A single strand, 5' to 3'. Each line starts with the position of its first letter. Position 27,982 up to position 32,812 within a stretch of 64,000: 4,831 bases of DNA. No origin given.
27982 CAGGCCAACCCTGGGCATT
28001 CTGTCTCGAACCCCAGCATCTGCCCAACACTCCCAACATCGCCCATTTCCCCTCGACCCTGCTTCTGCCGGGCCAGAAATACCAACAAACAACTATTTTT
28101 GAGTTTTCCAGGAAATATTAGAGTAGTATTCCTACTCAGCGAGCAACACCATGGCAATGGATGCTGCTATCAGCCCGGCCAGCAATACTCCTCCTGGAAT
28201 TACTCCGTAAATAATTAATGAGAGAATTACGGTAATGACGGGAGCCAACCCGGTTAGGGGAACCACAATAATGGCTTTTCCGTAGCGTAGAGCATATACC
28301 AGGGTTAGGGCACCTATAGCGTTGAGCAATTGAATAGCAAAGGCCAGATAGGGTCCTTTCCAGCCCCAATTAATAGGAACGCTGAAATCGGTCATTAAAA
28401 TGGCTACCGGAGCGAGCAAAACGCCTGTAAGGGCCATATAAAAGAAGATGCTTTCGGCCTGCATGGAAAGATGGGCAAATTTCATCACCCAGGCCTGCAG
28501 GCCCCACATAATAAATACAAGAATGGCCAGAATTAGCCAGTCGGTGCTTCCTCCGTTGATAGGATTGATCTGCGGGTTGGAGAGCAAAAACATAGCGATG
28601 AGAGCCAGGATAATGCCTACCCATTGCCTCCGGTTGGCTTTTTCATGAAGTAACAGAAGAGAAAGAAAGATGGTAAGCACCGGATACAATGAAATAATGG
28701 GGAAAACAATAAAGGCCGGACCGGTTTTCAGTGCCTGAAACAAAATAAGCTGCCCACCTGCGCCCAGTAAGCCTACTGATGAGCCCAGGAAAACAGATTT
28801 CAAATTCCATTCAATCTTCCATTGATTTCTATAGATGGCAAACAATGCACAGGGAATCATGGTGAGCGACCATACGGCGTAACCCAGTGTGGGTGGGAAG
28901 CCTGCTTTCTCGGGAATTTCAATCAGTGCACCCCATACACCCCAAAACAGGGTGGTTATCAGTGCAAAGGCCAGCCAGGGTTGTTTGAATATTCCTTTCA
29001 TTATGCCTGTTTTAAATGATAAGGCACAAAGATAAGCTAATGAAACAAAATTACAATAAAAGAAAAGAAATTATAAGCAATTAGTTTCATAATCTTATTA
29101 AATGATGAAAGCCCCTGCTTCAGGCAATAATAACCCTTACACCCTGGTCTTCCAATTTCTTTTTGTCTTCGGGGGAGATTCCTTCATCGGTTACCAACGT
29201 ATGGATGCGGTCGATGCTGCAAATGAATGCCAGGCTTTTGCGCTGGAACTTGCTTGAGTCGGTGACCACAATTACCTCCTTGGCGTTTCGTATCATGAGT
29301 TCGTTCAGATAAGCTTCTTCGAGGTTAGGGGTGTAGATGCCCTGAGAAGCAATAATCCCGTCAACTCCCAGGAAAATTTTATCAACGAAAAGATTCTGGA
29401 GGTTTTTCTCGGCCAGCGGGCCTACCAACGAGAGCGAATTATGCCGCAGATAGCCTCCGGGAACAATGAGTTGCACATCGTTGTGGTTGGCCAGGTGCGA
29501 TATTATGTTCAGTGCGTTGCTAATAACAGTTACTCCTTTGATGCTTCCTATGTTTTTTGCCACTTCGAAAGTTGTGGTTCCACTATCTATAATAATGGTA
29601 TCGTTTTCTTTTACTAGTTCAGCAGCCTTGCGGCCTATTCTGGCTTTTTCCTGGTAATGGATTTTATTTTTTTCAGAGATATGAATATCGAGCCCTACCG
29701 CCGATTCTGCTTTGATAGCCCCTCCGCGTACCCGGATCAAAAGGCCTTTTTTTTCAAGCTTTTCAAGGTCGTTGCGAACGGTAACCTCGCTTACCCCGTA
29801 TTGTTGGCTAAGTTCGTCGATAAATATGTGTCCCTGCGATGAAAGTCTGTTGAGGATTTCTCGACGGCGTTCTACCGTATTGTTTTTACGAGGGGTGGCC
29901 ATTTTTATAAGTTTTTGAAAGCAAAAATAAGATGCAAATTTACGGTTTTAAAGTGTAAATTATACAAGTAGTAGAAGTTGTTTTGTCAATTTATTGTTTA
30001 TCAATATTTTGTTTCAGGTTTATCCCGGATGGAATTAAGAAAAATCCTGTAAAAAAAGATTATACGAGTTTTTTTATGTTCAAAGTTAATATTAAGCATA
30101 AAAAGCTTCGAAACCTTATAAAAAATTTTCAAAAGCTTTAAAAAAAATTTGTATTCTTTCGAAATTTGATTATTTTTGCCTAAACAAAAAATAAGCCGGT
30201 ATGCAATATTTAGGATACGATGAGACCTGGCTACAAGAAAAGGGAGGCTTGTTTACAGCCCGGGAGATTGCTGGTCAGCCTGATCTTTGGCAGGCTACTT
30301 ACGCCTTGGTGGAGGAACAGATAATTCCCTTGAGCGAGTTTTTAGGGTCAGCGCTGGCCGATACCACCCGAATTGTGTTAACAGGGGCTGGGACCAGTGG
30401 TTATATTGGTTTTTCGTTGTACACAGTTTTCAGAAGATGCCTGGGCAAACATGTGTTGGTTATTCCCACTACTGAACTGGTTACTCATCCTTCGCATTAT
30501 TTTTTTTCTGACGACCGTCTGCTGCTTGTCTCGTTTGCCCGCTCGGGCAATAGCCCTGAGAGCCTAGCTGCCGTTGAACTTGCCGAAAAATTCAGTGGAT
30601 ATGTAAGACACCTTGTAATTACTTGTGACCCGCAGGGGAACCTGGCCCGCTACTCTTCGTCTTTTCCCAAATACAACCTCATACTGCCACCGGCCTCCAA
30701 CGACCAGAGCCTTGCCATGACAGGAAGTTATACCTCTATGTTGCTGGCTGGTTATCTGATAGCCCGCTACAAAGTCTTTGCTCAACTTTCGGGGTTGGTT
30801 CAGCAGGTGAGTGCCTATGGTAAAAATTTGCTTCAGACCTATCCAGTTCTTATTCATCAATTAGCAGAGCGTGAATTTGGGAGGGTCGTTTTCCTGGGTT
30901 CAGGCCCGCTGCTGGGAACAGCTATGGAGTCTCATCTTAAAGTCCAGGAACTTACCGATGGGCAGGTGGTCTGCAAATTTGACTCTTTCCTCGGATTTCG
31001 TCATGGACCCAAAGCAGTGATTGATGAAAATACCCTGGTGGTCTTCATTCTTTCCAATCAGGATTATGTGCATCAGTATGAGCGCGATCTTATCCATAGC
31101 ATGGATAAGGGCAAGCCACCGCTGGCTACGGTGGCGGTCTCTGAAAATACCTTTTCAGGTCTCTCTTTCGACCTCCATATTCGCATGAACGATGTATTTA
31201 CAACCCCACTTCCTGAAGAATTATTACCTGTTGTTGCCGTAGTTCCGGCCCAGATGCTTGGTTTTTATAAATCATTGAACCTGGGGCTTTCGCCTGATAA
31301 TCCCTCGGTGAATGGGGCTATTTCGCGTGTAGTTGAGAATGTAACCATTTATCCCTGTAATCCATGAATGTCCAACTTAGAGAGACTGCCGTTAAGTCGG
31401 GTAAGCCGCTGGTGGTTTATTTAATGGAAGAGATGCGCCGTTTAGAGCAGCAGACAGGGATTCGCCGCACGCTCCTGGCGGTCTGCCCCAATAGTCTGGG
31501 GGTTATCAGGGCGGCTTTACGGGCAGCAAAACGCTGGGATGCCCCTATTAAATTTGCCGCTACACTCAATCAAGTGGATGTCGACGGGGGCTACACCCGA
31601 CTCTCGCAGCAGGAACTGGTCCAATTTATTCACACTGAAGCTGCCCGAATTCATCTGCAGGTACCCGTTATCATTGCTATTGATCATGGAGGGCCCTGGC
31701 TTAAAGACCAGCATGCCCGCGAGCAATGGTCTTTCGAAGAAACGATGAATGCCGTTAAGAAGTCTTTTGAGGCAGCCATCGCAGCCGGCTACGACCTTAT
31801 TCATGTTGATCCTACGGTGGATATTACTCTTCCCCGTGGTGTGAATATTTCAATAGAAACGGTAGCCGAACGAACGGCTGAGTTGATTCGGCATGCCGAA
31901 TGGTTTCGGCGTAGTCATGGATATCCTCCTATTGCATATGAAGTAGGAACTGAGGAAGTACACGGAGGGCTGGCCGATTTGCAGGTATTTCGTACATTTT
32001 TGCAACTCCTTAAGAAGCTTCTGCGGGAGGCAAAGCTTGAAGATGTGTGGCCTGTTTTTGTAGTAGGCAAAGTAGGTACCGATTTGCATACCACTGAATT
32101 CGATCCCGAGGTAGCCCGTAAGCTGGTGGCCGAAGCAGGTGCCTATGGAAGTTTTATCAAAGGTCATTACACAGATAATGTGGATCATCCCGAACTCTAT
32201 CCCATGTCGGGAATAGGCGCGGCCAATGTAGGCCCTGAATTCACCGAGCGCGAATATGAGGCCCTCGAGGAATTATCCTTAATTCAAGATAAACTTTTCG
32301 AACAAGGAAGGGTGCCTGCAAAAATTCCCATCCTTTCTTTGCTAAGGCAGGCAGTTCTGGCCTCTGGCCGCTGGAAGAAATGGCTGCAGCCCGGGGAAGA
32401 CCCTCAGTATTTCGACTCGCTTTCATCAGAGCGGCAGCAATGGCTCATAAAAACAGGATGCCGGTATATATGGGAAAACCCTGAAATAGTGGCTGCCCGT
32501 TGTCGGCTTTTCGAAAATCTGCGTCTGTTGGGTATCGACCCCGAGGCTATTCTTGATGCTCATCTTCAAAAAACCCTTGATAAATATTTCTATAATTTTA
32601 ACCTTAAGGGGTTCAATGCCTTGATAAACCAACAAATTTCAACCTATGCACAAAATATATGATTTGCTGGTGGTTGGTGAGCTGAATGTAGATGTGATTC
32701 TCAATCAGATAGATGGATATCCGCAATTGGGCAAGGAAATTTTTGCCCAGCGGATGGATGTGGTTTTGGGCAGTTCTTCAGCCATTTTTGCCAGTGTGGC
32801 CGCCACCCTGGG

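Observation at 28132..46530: DeoR-governed hybrid locus: an Aga-type (galactosamine / tagatose-6-P) catabolic operon fused to a SusC/SusD PUL with an uncharacterised T9SS enzyme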

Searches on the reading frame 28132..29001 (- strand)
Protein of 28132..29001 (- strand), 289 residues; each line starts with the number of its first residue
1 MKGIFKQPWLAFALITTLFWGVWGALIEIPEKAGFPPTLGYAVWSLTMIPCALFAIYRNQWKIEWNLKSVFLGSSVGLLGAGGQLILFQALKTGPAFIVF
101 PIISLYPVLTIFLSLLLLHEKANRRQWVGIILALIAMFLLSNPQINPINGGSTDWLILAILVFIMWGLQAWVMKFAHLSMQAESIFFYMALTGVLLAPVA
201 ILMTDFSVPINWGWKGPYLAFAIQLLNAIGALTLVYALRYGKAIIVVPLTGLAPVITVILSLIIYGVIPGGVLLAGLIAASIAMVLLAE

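Call 3: search_protein_families(library=pfam, proteins=[window:28132-29001:-], max_evalue=0.001)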
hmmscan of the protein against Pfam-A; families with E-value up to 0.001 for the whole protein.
window:28132-29001:- (289 aa): 1 family
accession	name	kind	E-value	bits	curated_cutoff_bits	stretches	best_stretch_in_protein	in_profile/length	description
PF00892.27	EamA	-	9.9e-29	100.8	28.2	2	8-141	2-134/135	EamA-like transporter family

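Call 5: search_protein_families(library=ncbifam, proteins=[window:28132-29001:-], max_evalue=0.00001)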
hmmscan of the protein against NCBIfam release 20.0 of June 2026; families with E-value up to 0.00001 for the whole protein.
window:28132-29001:- (289 aa): 0 families

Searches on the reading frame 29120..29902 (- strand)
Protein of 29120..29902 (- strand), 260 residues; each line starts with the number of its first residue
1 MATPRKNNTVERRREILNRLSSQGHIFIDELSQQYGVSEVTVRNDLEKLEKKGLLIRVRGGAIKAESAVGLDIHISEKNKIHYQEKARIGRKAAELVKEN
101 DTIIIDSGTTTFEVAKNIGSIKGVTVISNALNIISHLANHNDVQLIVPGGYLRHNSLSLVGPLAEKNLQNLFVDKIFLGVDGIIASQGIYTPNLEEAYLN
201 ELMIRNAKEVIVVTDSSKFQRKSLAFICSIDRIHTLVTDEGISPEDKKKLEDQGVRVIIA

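Call 3: search_protein_families(library=pfam, proteins=[window:29120-29902:-], max_evalue=0.001)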
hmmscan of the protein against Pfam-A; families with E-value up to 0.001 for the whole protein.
window:29120-29902:- (260 aa): 6 families
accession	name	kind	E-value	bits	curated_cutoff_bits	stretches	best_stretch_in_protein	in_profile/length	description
PF00455.28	DeoRC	-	1.7e-53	181.3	31.8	1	82-240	2-160/160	DeoR C terminal sensor domain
PF08220.18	HTH_DeoR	-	6.6e-18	64.6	21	1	12-66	1-55/57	DeoR-like helix-turn-helix domain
PF08279.18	HTH_11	-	1.5e-09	38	25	1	12-58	1-48/55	HTH domain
PF00392.27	GntR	-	4.2e-06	26.8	27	1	28-63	27-62/64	Bacterial regulatory proteins, gntR family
PF08280.17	HTH_Mga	-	0.00016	22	23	1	15-50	9-44/59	M protein trans-acting positive regulator (MGA) HTH domain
PF25212.1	HVO_A0114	-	0.00082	19.6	27.6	0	11-64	22-75/84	HVO_A0114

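Call 5: search_protein_families(library=ncbifam, proteins=[window:29120-29902:-], max_evalue=0.00001)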
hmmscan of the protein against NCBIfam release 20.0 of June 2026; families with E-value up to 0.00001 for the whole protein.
window:29120-29902:- (260 aa): 11 families
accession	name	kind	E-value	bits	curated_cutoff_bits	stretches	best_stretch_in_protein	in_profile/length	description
NF040755.1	AgaR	equivalog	2.6e-81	272.5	260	1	8-260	3-256/256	transcriptional repressor AgaR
NF007316.0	PRK09802.1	equivalog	2.6e-71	239.9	351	1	5-259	11-266/269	DeoR family transcriptional regulator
NF007753.1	PRK10434.1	equivalog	3.2e-61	207.1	350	1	10-260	4-253/253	glucitol operon DNA-binding transcriptional repressor SrlR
NF041397.1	TranRegGlpR_Halo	equivalog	2.7e-58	197.6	300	1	11-258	5-250/253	HTH-type transcriptional regulator GlpR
NF040890.1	trans_reg_YgbI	equivalog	2.8e-42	145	400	1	10-260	4-252/253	DNA-binding transcriptional repressor YgbI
NF040887.2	trans_reg_YciT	exception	6.2e-40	137.3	450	1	12-259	4-245/246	DNA-binding transcriptional regulator YciT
NF010034.0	PRK13509.1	equivalog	5.7e-37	127.4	244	1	10-259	4-250/251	HTH-type transcriptional regulator UlaR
NF008154.0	PRK10906.1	equivalog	1.9e-32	112.5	331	1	11-256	5-248/252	DeoR/GlpR family transcriptional regulator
NF007961.0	PRK10681.1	equivalog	7.5e-31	107.4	244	1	11-255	7-248/252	DNA-binding transcriptional repressor DeoR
NF007720.0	PRK10411.1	equivalog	1.3e-28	100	259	1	11-241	4-234/243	L-fucose operon activator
TIGR01884.1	cas_HTH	subfamily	1.2e-06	28.1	60.2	1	11-58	142-189/202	CRISPR-associated CARF protein Csa3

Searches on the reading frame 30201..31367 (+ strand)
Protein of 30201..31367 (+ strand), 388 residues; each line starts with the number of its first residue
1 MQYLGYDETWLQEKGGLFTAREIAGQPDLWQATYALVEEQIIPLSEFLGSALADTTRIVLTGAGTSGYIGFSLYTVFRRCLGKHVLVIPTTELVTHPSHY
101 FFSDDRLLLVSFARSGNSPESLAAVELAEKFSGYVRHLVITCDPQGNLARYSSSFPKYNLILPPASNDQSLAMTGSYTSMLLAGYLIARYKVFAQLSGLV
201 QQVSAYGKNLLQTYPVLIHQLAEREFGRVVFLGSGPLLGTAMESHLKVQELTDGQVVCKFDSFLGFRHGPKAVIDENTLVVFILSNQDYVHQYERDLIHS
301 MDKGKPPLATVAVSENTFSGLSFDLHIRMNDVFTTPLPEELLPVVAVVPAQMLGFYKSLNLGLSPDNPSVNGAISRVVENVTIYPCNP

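Call 3: search_protein_families(library=pfam, proteins=[window:30201-31367:+], max_evalue=0.001)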
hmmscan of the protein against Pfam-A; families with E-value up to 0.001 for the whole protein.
window:30201-31367:+ (388 aa): 1 family
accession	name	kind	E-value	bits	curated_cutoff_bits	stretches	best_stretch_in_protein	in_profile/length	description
PF01380.27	SIS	-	7.3e-22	78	25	2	52-187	2-128/131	SIS domain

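Call 5: search_protein_families(library=ncbifam, proteins=[window:30201-31367:+], max_evalue=0.00001)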
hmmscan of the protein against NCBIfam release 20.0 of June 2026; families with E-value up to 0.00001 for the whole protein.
window:30201-31367:+ (388 aa): 4 families
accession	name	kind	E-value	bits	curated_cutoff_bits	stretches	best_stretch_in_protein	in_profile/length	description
TIGR02815.1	agaS_fam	subfamily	4.7e-101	338.4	529.2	1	16-385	2-371/372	putative sugar isomerase, AgaS family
NF041128.1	glucosaP_deam_GlmD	equivalog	1.5e-28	100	580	1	56-370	32-316/323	glucosamine-6-phosphate deaminase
NF001484.0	PRK00331.1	subfamily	7.1e-18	64.3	381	1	17-369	252-592/601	isomerizing glutamine--fructose-6-phosphate transaminase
TIGR01135.1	glmS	equivalog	2.7e-16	59.2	418.05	1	17-369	251-598/607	glutamine--fructose-6-phosphate transaminase (isomerizing)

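Call 21: search_solved_structures(query=window:30201-31367:+, max_evalue=0.0001)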
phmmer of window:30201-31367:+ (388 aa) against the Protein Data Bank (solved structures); distinct sequences matched with E-value up to 0.0001: 12.
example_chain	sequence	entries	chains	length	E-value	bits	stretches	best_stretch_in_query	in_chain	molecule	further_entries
3odp_A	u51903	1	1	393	2.8e-79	270.1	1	3-384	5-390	putative tagatose-6-phosphate ketose/aldose isomerase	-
3i0z_A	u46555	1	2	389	2.5e-63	217.6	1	5-384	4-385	putative tagatose-6-phosphate ketose/aldose isomerase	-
3c3j_A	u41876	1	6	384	1.8e-59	204.9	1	15-386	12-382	Putative tagatose-6-phosphate ketose/aldose isomerase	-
2cb0_A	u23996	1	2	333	4.4e-19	72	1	56-376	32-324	GLUCOSAMINE-FRUCTOSE-6-PHOSPHATE AMINOTRANSFERASE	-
2dec_A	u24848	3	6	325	8.6e-19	71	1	55-370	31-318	325aa long hypothetical protein | Hypothetical protein PH0510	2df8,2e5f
1j5x_A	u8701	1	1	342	7.3e-17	64.7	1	55-282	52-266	GLUCOSAMINE-6-PHOSPHATE DEAMINASE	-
1moq_A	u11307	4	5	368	1.7e-08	37.2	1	107-369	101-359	GLUCOSAMINE 6-PHOSPHATE SYNTHASE | Glutamine--fructose-6-phosphate aminotransferase [isomerizing]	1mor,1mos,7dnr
1jxa_A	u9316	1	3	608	6.3e-08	35.3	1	107-369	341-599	glucosamine 6-phosphate synthase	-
4amv_A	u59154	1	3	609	6.3e-08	35.3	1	107-369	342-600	GLUCOSAMINE--FRUCTOSE-6-PHOSPHATE AMINOTRANSFERASE [ISOMER IZING]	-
3ooj_A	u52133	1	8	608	7e-08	35.1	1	107-369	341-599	Glucosamine/fructose-6-phosphate aminotransferase, isomerizing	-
2j6h_A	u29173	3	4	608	7e-08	35.1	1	107-369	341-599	GLUCOSAMINE-FRUCTOSE-6-PHOSPHATE AMINOTRANSFERASE | GLUCOSAMINE--FRUCTOSE-6-PHOSPHATE AMINOTRANSFERASE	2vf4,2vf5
3tbf_A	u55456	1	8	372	5.2e-07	32.3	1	55-369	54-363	Glucosamine--fructose-6-phosphate aminotransferase [isomerizing]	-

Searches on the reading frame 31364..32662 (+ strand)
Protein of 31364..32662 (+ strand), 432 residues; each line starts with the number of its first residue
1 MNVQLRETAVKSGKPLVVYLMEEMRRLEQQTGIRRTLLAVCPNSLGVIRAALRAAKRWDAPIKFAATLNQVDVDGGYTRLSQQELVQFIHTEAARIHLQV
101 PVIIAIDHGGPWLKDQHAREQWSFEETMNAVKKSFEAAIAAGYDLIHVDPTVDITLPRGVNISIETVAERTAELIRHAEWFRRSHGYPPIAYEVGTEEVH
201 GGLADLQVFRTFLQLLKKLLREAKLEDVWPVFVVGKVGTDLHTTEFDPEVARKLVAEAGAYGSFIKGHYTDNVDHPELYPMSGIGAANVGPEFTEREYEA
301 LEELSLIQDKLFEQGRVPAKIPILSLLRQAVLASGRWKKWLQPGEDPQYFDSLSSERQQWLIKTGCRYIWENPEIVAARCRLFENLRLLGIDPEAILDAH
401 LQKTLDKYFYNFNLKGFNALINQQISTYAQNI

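Call 3: search_protein_families(library=pfam, proteins=[window:31364-32662:+], max_evalue=0.001)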
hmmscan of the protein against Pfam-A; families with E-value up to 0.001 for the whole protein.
window:31364-32662:+ (432 aa): 1 family
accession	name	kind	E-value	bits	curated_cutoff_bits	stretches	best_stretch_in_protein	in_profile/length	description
PF08013.17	GatZ_KbaZ-like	-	2.5e-34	119.1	26.7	1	28-427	7-410/420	D-tagatose-1,6-bisphosphate aldolase subunit GatZ/KbaZ-like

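Call 5: search_protein_families(library=ncbifam, proteins=[window:31364-32662:+], max_evalue=0.00001)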
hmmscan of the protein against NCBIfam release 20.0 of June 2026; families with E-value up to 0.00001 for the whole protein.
window:31364-32662:+ (432 aa): 3 families
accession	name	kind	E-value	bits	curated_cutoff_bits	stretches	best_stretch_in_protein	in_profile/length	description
TIGR02810.1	agaZ_gatZ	equivalog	2.2e-26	92.7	568.8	1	29-407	7-390/420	D-tagatose-bisphosphate aldolase, class II, non-catalytic subunit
NF012002.0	PRK15458.1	equivalog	5.1e-21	75.3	707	1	29-403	11-390/428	tagatose-bisphosphate aldolase subunit KbaZ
NF011626.0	PRK15052.1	equivalog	1.4e-14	53.7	579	1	34-204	13-179/421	tagatose-bisphosphate aldolase subunit GatZ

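Call 20: search_solved_structures(query=window:31364-32662:+, max_evalue=0.01)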
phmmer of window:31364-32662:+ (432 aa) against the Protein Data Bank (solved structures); distinct sequences matched with E-value up to 0.01: 3.
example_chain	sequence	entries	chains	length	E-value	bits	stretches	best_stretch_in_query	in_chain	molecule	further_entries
3txv_A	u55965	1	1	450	1.7e-13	53.5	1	28-397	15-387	Probable tagatose 6-phosphate kinase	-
2fiq_A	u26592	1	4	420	1.3e-10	44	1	36-403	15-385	putative tagatose 6-phosphate kinase 1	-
3b8i_A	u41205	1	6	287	0.005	19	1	14-147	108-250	PA4872 oxaloacetate decarboxylase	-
